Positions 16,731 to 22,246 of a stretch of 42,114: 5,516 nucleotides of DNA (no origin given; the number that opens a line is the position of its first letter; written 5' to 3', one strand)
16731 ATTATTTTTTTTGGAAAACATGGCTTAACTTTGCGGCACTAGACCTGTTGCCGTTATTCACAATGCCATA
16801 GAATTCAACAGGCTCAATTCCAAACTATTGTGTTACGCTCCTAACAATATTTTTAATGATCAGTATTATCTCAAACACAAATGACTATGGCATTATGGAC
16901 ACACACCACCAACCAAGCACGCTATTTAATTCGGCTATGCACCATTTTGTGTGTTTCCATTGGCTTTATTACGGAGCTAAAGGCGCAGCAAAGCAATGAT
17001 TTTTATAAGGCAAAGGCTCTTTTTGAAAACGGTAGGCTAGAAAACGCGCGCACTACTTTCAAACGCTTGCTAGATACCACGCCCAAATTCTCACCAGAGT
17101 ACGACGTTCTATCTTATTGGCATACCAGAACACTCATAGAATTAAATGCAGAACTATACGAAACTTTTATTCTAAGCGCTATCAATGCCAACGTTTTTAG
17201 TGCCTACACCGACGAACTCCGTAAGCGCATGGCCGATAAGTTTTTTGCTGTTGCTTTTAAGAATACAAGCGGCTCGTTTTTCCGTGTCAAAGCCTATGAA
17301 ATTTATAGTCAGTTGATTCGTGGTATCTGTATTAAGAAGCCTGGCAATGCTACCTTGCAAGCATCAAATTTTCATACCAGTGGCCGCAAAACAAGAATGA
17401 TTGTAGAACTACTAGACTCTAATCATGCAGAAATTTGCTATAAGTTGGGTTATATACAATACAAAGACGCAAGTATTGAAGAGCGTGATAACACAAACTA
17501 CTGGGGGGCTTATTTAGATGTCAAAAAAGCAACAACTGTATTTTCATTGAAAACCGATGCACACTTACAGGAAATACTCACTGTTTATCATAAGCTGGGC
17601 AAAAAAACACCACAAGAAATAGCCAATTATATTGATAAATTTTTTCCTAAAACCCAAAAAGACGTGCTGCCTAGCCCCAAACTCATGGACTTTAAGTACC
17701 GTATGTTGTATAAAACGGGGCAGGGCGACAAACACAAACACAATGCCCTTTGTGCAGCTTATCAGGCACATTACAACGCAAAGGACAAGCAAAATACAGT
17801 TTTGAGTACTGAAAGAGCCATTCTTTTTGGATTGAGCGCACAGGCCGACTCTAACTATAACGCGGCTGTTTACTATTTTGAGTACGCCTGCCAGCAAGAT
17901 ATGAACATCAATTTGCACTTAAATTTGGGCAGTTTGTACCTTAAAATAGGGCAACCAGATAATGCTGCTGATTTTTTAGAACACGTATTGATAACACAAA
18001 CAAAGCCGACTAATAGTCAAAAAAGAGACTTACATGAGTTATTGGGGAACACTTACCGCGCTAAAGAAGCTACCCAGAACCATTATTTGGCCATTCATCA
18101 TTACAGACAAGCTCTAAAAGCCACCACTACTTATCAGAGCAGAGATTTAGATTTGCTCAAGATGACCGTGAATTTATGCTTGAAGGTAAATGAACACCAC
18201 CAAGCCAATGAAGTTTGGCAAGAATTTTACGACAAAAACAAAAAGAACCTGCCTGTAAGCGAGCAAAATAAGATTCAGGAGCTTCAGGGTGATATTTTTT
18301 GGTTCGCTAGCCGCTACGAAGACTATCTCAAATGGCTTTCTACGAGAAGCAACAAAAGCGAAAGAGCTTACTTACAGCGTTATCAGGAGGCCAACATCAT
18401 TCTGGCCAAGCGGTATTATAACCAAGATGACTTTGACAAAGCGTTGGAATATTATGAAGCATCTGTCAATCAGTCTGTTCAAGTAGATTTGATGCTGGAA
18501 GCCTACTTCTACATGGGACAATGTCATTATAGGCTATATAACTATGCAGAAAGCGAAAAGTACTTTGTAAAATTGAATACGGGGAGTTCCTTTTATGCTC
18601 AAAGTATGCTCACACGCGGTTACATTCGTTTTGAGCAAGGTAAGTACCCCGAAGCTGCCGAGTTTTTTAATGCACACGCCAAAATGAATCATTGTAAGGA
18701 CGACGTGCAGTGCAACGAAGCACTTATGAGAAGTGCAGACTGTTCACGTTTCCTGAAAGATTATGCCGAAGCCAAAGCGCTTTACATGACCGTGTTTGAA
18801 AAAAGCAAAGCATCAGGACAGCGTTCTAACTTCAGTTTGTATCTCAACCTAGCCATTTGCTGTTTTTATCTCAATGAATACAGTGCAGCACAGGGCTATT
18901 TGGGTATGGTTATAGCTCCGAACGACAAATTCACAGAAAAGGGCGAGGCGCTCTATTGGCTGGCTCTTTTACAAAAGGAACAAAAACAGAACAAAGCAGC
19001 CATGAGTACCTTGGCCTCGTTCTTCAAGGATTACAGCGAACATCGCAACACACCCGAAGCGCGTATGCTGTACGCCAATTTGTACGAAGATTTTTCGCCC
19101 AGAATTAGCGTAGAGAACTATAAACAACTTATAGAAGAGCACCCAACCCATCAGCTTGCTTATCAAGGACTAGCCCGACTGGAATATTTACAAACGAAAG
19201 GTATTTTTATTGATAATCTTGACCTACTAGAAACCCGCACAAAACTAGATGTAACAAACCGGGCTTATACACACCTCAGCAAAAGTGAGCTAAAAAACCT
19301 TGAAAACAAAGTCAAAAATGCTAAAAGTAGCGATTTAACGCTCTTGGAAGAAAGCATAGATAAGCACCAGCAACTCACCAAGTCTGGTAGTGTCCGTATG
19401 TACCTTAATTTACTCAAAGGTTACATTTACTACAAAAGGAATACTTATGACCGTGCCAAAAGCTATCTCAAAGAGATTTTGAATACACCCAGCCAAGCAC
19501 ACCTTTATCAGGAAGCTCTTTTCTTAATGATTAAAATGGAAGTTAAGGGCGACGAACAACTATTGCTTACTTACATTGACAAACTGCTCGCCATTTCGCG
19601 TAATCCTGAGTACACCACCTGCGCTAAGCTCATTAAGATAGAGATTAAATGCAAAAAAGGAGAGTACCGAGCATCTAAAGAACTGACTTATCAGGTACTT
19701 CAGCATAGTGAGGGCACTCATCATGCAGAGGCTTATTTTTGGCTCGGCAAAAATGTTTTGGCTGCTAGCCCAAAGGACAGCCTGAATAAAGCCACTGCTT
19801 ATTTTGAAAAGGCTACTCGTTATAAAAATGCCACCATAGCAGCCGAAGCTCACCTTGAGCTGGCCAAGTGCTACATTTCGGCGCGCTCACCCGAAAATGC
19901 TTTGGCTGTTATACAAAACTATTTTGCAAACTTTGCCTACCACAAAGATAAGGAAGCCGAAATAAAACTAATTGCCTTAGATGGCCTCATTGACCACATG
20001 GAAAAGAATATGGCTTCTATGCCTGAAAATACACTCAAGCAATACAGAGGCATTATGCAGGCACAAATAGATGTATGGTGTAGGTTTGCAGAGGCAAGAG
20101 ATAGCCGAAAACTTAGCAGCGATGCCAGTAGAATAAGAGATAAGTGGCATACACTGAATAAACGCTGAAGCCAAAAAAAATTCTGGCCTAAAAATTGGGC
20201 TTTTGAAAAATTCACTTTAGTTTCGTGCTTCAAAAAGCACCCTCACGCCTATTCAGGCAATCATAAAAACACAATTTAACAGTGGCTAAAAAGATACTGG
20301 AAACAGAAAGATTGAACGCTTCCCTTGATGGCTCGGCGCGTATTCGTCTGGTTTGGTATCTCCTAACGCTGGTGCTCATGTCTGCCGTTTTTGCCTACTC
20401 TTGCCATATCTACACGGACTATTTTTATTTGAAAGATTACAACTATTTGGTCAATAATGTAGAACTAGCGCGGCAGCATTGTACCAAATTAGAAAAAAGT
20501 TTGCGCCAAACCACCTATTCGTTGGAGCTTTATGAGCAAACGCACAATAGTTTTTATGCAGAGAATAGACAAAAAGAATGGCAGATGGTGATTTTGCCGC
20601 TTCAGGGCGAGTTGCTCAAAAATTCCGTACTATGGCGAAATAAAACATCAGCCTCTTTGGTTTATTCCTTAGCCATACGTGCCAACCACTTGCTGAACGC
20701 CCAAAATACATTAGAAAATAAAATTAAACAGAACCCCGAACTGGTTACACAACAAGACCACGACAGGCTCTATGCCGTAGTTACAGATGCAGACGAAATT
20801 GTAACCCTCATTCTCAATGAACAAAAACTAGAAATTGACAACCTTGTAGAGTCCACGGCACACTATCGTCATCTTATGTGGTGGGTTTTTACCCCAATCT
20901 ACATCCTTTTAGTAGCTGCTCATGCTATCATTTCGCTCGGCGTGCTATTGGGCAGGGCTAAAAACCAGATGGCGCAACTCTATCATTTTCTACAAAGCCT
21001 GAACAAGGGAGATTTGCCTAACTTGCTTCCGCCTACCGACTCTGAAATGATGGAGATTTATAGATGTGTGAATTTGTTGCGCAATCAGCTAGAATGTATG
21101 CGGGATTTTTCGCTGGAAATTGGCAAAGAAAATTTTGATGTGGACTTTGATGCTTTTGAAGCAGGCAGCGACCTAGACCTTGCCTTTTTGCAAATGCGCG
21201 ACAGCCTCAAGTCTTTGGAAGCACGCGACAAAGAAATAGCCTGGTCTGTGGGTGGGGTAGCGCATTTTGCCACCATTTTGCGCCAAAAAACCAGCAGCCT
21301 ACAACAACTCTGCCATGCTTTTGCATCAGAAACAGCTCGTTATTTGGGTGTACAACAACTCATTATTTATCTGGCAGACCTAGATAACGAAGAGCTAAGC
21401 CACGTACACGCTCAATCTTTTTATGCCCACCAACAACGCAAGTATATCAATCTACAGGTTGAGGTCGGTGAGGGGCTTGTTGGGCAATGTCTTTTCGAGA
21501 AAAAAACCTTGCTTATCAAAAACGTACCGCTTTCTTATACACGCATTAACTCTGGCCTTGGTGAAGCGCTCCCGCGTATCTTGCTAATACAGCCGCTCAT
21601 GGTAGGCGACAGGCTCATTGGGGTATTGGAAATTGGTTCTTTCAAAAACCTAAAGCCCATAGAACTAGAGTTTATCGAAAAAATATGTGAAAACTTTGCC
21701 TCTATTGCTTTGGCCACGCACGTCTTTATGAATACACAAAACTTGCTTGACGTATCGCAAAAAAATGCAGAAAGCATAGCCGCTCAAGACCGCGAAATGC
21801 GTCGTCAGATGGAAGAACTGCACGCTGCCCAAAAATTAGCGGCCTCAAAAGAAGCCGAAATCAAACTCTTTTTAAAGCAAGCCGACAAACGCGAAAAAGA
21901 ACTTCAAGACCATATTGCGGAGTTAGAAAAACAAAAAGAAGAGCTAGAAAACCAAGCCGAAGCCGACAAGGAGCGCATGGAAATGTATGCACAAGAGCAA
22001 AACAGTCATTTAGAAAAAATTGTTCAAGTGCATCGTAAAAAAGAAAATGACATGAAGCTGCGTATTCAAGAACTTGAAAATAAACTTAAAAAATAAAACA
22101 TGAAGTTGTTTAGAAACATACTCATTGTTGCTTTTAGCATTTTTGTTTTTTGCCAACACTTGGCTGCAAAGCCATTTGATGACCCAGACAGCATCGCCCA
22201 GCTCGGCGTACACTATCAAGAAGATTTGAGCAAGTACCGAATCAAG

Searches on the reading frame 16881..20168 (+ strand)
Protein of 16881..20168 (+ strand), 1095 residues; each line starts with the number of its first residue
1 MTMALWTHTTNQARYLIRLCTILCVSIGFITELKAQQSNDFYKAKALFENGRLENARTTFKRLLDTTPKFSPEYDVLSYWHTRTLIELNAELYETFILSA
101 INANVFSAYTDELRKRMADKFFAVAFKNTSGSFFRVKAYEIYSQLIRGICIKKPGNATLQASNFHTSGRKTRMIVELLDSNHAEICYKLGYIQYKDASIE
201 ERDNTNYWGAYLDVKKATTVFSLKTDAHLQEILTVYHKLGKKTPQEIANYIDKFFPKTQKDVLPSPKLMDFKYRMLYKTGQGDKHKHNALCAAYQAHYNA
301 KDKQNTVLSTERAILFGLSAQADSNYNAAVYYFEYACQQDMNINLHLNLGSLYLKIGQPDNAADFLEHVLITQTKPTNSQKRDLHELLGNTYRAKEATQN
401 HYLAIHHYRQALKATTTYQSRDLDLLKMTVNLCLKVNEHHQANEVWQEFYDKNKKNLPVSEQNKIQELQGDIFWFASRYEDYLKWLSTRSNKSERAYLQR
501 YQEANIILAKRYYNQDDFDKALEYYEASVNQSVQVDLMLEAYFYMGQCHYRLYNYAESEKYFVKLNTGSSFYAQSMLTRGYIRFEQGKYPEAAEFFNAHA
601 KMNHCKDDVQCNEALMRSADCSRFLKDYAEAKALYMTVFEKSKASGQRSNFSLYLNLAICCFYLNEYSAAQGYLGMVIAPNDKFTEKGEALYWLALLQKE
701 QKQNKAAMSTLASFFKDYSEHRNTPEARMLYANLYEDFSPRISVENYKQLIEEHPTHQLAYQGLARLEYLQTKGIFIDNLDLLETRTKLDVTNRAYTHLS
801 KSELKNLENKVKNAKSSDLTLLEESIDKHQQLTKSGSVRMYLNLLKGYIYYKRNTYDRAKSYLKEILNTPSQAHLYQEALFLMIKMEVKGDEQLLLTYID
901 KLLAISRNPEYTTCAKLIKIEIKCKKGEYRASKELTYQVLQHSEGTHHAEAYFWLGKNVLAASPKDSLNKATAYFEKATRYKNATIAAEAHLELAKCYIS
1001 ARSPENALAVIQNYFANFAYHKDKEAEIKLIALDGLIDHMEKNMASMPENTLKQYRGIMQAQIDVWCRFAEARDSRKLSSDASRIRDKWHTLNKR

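Call 55: search_protein_families(library=pfam, proteins=[window:16881-20168:+], max_evalue=0.001)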
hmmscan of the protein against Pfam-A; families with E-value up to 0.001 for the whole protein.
window:16881-20168:+ (1095 aa): 12 families
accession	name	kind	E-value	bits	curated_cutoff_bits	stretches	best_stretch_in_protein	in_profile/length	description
PF14559.12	TPR_19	-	3.6e-18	66.1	25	0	322-372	3-54/68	Tetratricopeptide repeat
PF13432.12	TPR_16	-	3.4e-16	59.8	32.7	0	508-562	3-54/65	Tetratricopeptide repeat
PF13174.12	TPR_6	-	5.7e-16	58.4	26.3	0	689-720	1-32/33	Tetratricopeptide repeat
PF13428.12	TPR_14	-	2.3e-15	56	23.5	0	43-69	7-33/44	Tetratricopeptide repeat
PF07719.23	TPR_2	-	6e-15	54.5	27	0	504-529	3-28/34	Tetratricopeptide repeat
PF13424.12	TPR_12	-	1.5e-14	54.4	30.1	1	613-674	4-68/77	Tetratricopeptide repeat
PF13181.12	TPR_8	-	4.9e-10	39.2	25.7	0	345-370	3-28/34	Tetratricopeptide repeat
PF13176.12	TPR_7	-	4.5e-08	33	27.9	0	346-375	2-30/36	Tetratricopeptide repeat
PF13374.12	TPR_10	-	6e-07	29.7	27.5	0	508-529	8-29/42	Tetratricopeptide repeat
PF12895.13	ANAPC3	-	1.6e-05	25.5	27.2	0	494-562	13-79/82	Anaphase-promoting complex, cyclosome, subunit 3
PF25068.1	ARM_TT21_4th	-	3.2e-05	24.7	30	1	325-387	14-79/153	Tetratricopeptide repeat protein 21 forth ARM domain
PF00515.34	TPR_1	-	3.7e-05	23.8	27.8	0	345-369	3-27/34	Tetratricopeptide repeat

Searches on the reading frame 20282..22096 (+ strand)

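Call 55: search_protein_families(library=pfam, proteins=[window:20282-22096:+], max_evalue=0.001)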
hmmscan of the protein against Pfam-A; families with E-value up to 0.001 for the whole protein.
window:20282-22096:+ (604 aa): 2 families
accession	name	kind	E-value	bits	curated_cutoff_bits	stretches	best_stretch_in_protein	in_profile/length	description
PF13185.12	GAF_2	-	1.9e-11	44.8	28.6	1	338-473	2-132/136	GAF domain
PF01590.32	GAF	-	5.9e-10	40.2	22.4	1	340-473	2-130/133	GAF domain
